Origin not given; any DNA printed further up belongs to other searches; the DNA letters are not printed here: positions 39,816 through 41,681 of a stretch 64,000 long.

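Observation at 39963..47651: The megasynthase ends in a second heterocyclisation domain with no cognate carrier protein (tandem Cy, trans-acting)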

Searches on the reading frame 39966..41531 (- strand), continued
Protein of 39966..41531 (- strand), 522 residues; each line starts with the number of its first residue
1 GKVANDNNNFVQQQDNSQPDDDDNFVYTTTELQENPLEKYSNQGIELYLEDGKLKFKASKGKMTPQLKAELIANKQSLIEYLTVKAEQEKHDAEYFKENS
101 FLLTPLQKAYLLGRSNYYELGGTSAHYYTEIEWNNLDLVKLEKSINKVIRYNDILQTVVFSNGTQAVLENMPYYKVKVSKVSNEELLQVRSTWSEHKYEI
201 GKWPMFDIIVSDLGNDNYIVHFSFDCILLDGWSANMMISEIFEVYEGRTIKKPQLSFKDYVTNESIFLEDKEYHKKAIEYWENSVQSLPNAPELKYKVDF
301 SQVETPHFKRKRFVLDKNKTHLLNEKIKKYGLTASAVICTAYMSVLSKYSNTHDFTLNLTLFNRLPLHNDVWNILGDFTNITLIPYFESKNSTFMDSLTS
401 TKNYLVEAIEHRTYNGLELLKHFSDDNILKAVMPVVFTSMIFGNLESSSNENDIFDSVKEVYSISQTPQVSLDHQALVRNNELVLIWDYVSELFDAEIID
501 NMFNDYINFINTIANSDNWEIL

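Call 39: search_protein_families(library=pfam, proteins=[L085:11464-20142:+, L086:1243-8913:+, L086:15742-21150:+], max_evalue=0.0001)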
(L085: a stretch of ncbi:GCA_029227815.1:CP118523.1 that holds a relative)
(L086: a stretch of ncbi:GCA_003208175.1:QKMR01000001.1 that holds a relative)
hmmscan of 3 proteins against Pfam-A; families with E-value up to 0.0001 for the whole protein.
L085:11464-20142:+ (2892 aa): 6 families
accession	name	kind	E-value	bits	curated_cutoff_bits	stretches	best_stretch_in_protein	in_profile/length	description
PF00501.34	AMP-binding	-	3.3e-196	652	29.9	3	2341-2673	3-383/384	AMP-binding enzyme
PF00668.25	Condensation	-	2.1e-92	310.6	30.6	2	631-1046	2-436/456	Condensation domain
PF00550.31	PP-binding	-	2.8e-36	124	20.8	3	1560-1624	1-67/67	Phosphopantetheine attachment site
PF13193.12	AMP-binding_C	-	1.9e-20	74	24.5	1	2729-2799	1-76/76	AMP-binding enzyme C-terminal domain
PF00881.29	Nitroreductase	-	4.6e-11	43.6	23.5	1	1699-1873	2-162/167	Nitroreductase family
PF23024.1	AMP-dom_DIP2-like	-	2.8e-05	24.5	27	0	434-537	2-105/110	Disco-interacting protein 2-like, AMP domain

L086:1243-8913:+ (2556 aa): 7 families
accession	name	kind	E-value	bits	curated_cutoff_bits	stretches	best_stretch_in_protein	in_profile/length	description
PF00501.34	AMP-binding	-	6.3e-149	496.4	29.9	2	1977-2326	3-384/384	AMP-binding enzyme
PF00668.25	Condensation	-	1.9e-79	267.9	30.6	2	119-512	31-434/456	Condensation domain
PF00550.31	PP-binding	-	5.3e-37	126.3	20.8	3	2484-2546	1-65/67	Phosphopantetheine attachment site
PF13193.12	AMP-binding_C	-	2e-11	45.1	24.5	0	2382-2453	1-76/76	AMP-binding enzyme C-terminal domain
PF02458.20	Transferase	-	8.3e-06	25.1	22.7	1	1616-1673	120-179/434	Transferase family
PF13489.12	Methyltransf_23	-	2.2e-05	24.7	27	1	1171-1333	9-163/164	Methyltransferase domain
PF08242.18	Methyltransf_12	-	0.0001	23.4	30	0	1190-1286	2-98/98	Methyltransferase domain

L086:15742-21150:+ (1802 aa): 10 families
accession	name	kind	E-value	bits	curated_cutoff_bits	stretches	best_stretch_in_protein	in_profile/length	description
PF00501.34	AMP-binding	-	3.4e-73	247.1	29.9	1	527-873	3-384/384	AMP-binding enzyme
PF00668.25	Condensation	-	5.7e-34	118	30.6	1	97-492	29-443/456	Condensation domain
PF08242.18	Methyltransf_12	-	3.7e-15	56.9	30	1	1165-1265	1-98/98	Methyltransferase domain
PF08241.18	Methyltransf_11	-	3.4e-11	44.1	21.2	1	1165-1267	1-95/95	Methyltransferase domain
PF13847.12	Methyltransf_31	-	1.3e-10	41.5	27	1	1162-1283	5-121/145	Methyltransferase domain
PF13649.12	Methyltransf_25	-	2e-10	41.7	27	1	1164-1263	1-97/97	Methyltransferase domain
PF13489.12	Methyltransf_23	-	2.3e-10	40.9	27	1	1142-1276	5-128/164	Methyltransferase domain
PF00975.26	Thioesterase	-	1.7e-08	35.4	26.4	1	1518-1617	5-102/226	Thioesterase domain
PF00550.31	PP-binding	-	1.1e-07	32.5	20.8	1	1415-1466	2-55/67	Phosphopantetheine attachment site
PF13193.12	AMP-binding_C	-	1e-06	30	24.5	0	1336-1382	32-76/76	AMP-binding enzyme C-terminal domain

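Call 41: find_encoding_contigs(protein=P0007, flank=10000, max_places=1)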
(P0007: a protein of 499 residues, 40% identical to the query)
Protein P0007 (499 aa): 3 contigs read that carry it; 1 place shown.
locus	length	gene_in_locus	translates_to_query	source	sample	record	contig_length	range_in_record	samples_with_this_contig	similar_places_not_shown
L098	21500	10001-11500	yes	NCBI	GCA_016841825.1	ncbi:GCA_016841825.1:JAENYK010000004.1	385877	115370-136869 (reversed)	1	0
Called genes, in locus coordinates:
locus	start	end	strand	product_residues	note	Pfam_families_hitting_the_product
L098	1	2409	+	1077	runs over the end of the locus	PF00501:AMP-binding, PF08242:Methyltransf_12, PF13649:Methyltransf_25 (faint), PF13847:Methyltransf_31 (weak), PF00550:PP-binding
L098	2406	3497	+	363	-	PF01370:Epimerase (weak), PF03435:Sacchrp_dh_NADP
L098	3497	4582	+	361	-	PF01408:GFO_IDH_MocA, PF21390:Irp3-like_C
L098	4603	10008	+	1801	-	PF18563:TubC_N, PF00668:Condensation, PF00501:AMP-binding, PF08241:Methyltransf_11, PF08242:Methyltransf_12, PF13489:Methyltransf_23, PF13649:Methyltransf_25, PF13847:Methyltransf_31, +2 more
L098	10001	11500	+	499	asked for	PF18563:TubC_N, PF00668:Condensation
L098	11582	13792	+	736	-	PF01408:GFO_IDH_MocA, PF13489:Methyltransf_23 (weak), PF08242:Methyltransf_12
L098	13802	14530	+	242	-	PF00561:Abhydrolase_1, PF12146:Hydrolase_4, PF12697:Abhydrolase_6, PF06821:Ser_hydrolase (weak)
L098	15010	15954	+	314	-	PF27070:HTH_Rpn_C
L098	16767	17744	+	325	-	-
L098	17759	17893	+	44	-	-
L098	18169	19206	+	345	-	-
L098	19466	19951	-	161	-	PF26347:YtrI_C (weak)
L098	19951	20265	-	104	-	PF14034:Spore_YtrH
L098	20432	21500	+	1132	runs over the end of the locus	PF02811:PHP, PF07733:DNA_pol3_alpha, PF17657:DNA_pol3_finger, PF14579:HHH_6, PF01336:tRNA_anti-codon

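Call 42: find_encoding_contigs(protein=P0006, flank=10000, max_places=1)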
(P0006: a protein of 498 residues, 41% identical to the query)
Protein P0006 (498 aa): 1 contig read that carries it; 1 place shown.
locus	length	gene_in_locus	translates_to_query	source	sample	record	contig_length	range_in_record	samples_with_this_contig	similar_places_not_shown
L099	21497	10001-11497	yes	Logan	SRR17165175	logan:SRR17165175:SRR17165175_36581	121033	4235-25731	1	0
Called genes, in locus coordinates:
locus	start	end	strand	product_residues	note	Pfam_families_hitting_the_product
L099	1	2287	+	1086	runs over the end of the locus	PF00501:AMP-binding, PF08242:Methyltransf_12 (weak), PF13649:Methyltransf_25 (faint), PF00550:PP-binding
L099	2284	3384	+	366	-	PF03435:Sacchrp_dh_NADP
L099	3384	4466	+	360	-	PF01408:GFO_IDH_MocA, PF21390:Irp3-like_C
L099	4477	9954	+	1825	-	PF18563:TubC_N, PF00668:Condensation, PF00501:AMP-binding, PF08241:Methyltransf_11, PF08242:Methyltransf_12, PF13489:Methyltransf_23, PF00550:PP-binding, PF00975:Thioesterase, +3 more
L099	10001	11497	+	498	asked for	PF18563:TubC_N, PF00668:Condensation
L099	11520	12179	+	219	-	PF22624:AASDHPPT_N (weak), PF01648:ACPS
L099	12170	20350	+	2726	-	PF00501:AMP-binding, PF00668:Condensation, PF00501:AMP-binding, PF00550:PP-binding, PF00668:Condensation, PF00501:AMP-binding, PF13193:AMP-binding_C (weak), PF00550:PP-binding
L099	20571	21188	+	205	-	PF00440:TetR_N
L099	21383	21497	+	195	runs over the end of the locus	PF09605:Trep_Strep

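Call 43: find_encoding_contigs(protein=P0010, flank=10000, max_places=1)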
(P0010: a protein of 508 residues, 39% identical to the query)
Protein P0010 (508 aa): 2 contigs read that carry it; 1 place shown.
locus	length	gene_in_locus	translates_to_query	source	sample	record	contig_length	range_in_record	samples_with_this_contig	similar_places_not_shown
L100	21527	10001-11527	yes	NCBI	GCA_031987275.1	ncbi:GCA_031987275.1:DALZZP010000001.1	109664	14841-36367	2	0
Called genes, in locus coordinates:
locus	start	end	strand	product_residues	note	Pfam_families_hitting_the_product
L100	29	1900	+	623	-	PF00009:GTP_EFTU, PF01926:MMR_HSR1 (weak), PF22042:EF-G_D2, PF03144:GTP_EFTU_D2, PF00679:EFG_C, PF21018:BipA_C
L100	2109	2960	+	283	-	PF04018:VCA0040-like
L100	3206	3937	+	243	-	PF00072:Response_reg, PF04397:LytTR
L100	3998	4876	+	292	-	PF14501:HATPase_c_5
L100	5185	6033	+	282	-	PF00132:Hexapep (faint)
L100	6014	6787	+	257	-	PF00975:Thioesterase, PF01764:Lipase_3 (weak)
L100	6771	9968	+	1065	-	PF00501:AMP-binding, PF00550:PP-binding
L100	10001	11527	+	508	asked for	PF18563:TubC_N, PF00668:Condensation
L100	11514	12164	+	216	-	PF22624:AASDHPPT_N, PF01648:ACPS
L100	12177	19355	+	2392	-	PF00501:AMP-binding, PF13193:AMP-binding_C (faint), PF00668:Condensation, PF00501:AMP-binding, PF00550:PP-binding, PF00668:Condensation, PF00501:AMP-binding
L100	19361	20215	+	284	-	PF00501:AMP-binding (weak), PF13193:AMP-binding_C (faint), PF00550:PP-binding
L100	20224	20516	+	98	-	PF03435:Sacchrp_dh_NADP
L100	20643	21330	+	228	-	-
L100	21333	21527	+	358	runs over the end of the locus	PF01408:GFO_IDH_MocA, PF21390:Irp3-like_C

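Call 44: find_encoding_contigs(protein=P0042, flank=10000, max_places=1)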
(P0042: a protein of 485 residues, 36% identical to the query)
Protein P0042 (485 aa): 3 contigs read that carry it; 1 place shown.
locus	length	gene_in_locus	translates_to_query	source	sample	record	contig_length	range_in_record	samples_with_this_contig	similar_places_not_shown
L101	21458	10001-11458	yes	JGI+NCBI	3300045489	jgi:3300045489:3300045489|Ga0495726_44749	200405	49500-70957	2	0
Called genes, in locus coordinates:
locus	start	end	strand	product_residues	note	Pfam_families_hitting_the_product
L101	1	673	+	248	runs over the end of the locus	PF00561:Abhydrolase_1 (weak), PF00975:Thioesterase, PF12697:Abhydrolase_6 (weak), PF01764:Lipase_3 (weak)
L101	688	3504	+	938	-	PF00501:AMP-binding, PF08242:Methyltransf_12, PF00550:PP-binding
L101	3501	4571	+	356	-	PF13460:NAD_binding_10 (faint)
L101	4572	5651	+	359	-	PF01408:GFO_IDH_MocA, PF21390:Irp3-like_C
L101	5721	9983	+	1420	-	PF18563:TubC_N, PF00668:Condensation, PF00501:AMP-binding, PF00550:PP-binding, PF00975:Thioesterase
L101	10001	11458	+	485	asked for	PF00668:Condensation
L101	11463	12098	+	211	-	PF01648:ACPS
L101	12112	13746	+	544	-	PF00501:AMP-binding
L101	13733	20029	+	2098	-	PF00550:PP-binding, PF00668:Condensation, PF00501:AMP-binding, PF13193:AMP-binding_C (faint), PF00550:PP-binding, PF00668:Condensation, PF00501:AMP-binding, PF00550:PP-binding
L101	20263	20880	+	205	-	PF00440:TetR_N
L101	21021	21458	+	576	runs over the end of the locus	PF00664:ABC_membrane, PF13479:AAA_24 (faint), PF02463:SMC_N (faint), PF00005:ABC_tran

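Call 54: search_protein_representatives(protein=window:39966-41441:-)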
Query: 492 residues. Proteins with E-value up to 0.001 (for the whole library): 27038; up to 1e-10: 12647; up to 1e-30: 3893. The best 150 are listed.
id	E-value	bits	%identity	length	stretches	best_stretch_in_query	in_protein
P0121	0.0e+00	1435.2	33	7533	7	69-486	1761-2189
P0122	0.0e+00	1099.7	32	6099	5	9-490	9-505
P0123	6.6e-274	925.4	33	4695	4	56-483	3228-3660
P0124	2.6e-257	870.7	33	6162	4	69-490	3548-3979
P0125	1.4e-240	815.5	31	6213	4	67-486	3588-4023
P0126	2.3e-239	811.5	36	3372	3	13-488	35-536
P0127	3.8e-239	810.8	32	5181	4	68-488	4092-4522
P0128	3.1e-238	807.8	44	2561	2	3-489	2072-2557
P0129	2.4e-227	771.9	29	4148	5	70-480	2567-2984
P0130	1.7e-225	765.8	30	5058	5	60-486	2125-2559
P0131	2.7e-215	732.2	34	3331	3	39-483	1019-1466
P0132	2.1e-213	725.9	35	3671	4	68-490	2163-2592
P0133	1.2e-209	713.6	35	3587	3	70-481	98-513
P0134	8.9e-193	657.9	34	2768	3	69-489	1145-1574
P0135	4.1e-186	636.0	39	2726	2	7-490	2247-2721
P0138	3.8e-184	629.5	39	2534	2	5-490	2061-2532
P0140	4.1e-176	603.0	38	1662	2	4-490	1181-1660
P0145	1.0e-169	581.9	38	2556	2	15-490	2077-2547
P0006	3.8e-115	402.0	42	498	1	4-490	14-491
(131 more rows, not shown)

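Call 55: search_protein_families(library=pfam, proteins=[P0128, P0138, P0145, P0140], max_evalue=0.00001)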
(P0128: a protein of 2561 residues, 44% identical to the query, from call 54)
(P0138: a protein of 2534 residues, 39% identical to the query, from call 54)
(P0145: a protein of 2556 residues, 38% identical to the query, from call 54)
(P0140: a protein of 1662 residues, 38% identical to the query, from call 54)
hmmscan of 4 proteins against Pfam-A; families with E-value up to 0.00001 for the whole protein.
P0128 (2561 aa): 11 families
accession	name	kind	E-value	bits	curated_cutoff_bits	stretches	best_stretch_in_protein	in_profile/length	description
PF00501.34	AMP-binding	-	6.9e-77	259.2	29.9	1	1476-1820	1-384/384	AMP-binding enzyme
PF00109.32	ketoacyl-synt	-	2.2e-76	257.3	20.8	1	30-273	3-252/252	Beta-ketoacyl synthase, N-terminal domain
PF00668.25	Condensation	-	7.9e-64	216.5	30.6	2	2140-2553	5-435/456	Condensation domain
PF00698.26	Acyl_transf_1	-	4.7e-56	191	32.7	1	545-820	1-275/319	Acyl transferase domain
PF02801.28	Ketoacyl-synt_C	-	1.7e-40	138.2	20.8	1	282-396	2-118/119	Beta-ketoacyl synthase, C-terminal domain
PF00550.31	PP-binding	-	5.9e-21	74.9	20.8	2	924-989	2-67/67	Phosphopantetheine attachment site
PF18563.6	TubC_N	-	2.8e-12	47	26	1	2078-2121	7-50/52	TubC N-terminal docking domain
PF16197.11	KAsynt_C_assoc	-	2.2e-09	38.1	33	1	399-504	1-103/111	Ketoacyl-synthetase C-terminal extension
PF22336.2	RhiE-like_linker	-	4.5e-09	36.6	27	1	466-532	2-67/67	RhiE-like, KS-MAT linker domain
PF22621.2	CurL-like_PKS_C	-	1.7e-08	34.8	27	1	466-525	5-64/64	CurL-like, PKS C-terminal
PF23297.2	ACP_SdgA_C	-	6.5e-06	26.6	27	0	922-1002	13-92/95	Highly reducing polyketide synthase sdgA, C-terminal ACP domain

P0138 (2534 aa): 9 families
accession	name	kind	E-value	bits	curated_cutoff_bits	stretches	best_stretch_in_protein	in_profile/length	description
PF00109.32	ketoacyl-synt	-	1.1e-75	255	20.8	1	29-277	2-252/252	Beta-ketoacyl synthase, N-terminal domain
PF00668.25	Condensation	-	1.5e-70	238.6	30.6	2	1039-1421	37-436/456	Condensation domain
PF00501.34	AMP-binding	-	2.1e-66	224.8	29.9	1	1463-1806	4-384/384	AMP-binding enzyme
PF00698.26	Acyl_transf_1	-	1.3e-51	176.4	32.7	1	550-829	1-279/319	Acyl transferase domain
PF02801.28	Ketoacyl-synt_C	-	9.5e-34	116.4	20.8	1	285-401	1-118/119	Beta-ketoacyl synthase, C-terminal domain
PF00550.31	PP-binding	-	7.1e-18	65.1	20.8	1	1966-2027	3-66/67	Phosphopantetheine attachment site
PF16197.11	KAsynt_C_assoc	-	1.3e-09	38.9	33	1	412-507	10-103/111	Ketoacyl-synthetase C-terminal extension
PF18563.6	TubC_N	-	9.7e-09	35.6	26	1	2062-2108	4-50/52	TubC N-terminal docking domain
PF23297.2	ACP_SdgA_C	-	1.8e-07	31.6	27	0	906-993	5-92/95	Highly reducing polyketide synthase sdgA, C-terminal ACP domain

P0145 (2556 aa): 8 families
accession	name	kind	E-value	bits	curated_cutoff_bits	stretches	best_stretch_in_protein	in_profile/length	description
PF00109.32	ketoacyl-synt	-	1.9e-76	257.5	20.8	1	25-273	2-252/252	Beta-ketoacyl synthase, N-terminal domain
PF00501.34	AMP-binding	-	1.1e-75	255.2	29.9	1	1469-1816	1-384/384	AMP-binding enzyme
PF00668.25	Condensation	-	9.4e-67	226.1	30.6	2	1043-1425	32-432/456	Condensation domain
PF00698.26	Acyl_transf_1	-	3.5e-54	184.9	32.7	1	549-843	1-295/319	Acyl transferase domain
PF02801.28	Ketoacyl-synt_C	-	1.5e-39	135.2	20.8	1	281-393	1-118/119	Beta-ketoacyl synthase, C-terminal domain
PF00550.31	PP-binding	-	1.2e-13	51.5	20.8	1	1968-2029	3-66/67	Phosphopantetheine attachment site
PF16197.11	KAsynt_C_assoc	-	1.4e-11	45.2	33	1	396-511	1-107/111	Ketoacyl-synthetase C-terminal extension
PF18563.6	TubC_N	-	5.7e-07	30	26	1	2071-2114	7-50/52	TubC N-terminal docking domain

P0140 (1662 aa): 4 families
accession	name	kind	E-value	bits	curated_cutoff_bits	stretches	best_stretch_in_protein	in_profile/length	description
PF00501.34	AMP-binding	-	3.6e-67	227.3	29.9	1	460-801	4-384/384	AMP-binding enzyme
PF00668.25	Condensation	-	5.2e-59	200.6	30.6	2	1275-1656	37-435/456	Condensation domain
PF00550.31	PP-binding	-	2.1e-23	82.8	20.8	2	954-1015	3-66/67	Phosphopantetheine attachment site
PF18563.6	TubC_N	-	9.4e-15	54.9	26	1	1181-1230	2-51/52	TubC N-terminal docking domain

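Call 56: predict_structure(alignment_id=A1)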
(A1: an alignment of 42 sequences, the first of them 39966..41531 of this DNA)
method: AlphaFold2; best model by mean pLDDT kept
length: 522 residues; sequences in the alignment: 42
mean_pLDDT: 89.6   pTM: 0.86
mean pLDDT of the five models: 89.6, 88.8, 88.5, 87.7, 87.3
residues with pLDDT >= 90: 416; 70-90: 61; 50-70: 14; < 50: 31
segments of 3 or more residues with pLDDT < 50: 1-21, 29-33, 449-452
pLDDT, mean of each block of 10 residues (from residue 1): 34 41 49 68 91 92 92 93 88 92 94 95 95 95 97 97 94 93 95 94 96 95 96 93 94 94 88 93 95 97 96 97 95 96 97 96 91 93 94 93 96 93 88 96 66 67 96 94 96 98 98 94 84
secondary structure, 60 per line:
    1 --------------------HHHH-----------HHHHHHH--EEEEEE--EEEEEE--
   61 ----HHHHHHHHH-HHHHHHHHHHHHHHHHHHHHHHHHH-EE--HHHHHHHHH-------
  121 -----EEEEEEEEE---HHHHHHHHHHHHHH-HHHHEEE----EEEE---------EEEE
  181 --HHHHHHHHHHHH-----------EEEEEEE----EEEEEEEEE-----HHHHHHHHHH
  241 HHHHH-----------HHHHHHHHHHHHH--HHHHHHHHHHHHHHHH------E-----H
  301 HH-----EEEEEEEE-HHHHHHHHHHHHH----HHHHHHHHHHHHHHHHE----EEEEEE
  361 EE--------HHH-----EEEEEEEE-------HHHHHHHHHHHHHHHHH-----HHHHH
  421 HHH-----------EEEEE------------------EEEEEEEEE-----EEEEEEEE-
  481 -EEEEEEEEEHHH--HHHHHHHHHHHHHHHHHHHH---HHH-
elements in order: H21-24 H36-42 E45-50 E53-58 H65-73 H75-99 H105-113 E126-134 H138-151 H153-156 E157-159 E164-167 E177-180 H183-194 E206-212 E217-225 H231-245 H257-269 H272-287 E308-315 H317-329 H334-349 E355-362 E379-386 H394-410 H416-423 E435-439 E458-466 E472-479 E482-490 H496-515

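Call 58: find_encoding_contigs(protein=P0138, flank=10000, max_places=2)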
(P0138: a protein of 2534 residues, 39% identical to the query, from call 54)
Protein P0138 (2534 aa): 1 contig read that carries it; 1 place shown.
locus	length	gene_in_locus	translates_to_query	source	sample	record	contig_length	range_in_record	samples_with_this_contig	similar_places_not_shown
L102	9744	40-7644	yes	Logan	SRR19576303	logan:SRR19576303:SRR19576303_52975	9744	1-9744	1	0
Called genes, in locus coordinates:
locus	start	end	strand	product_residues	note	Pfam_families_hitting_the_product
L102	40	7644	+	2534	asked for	PF00109:ketoacyl-synt, PF02801:Ketoacyl-synt_C, PF16197:KAsynt_C_assoc, PF00698:Acyl_transf_1, PF00668:Condensation, PF00501:AMP-binding, PF00550:PP-binding, PF00668:Condensation, +3 more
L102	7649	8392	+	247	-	PF00975:Thioesterase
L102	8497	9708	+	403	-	PF00563:EAL, PF08668:HDOD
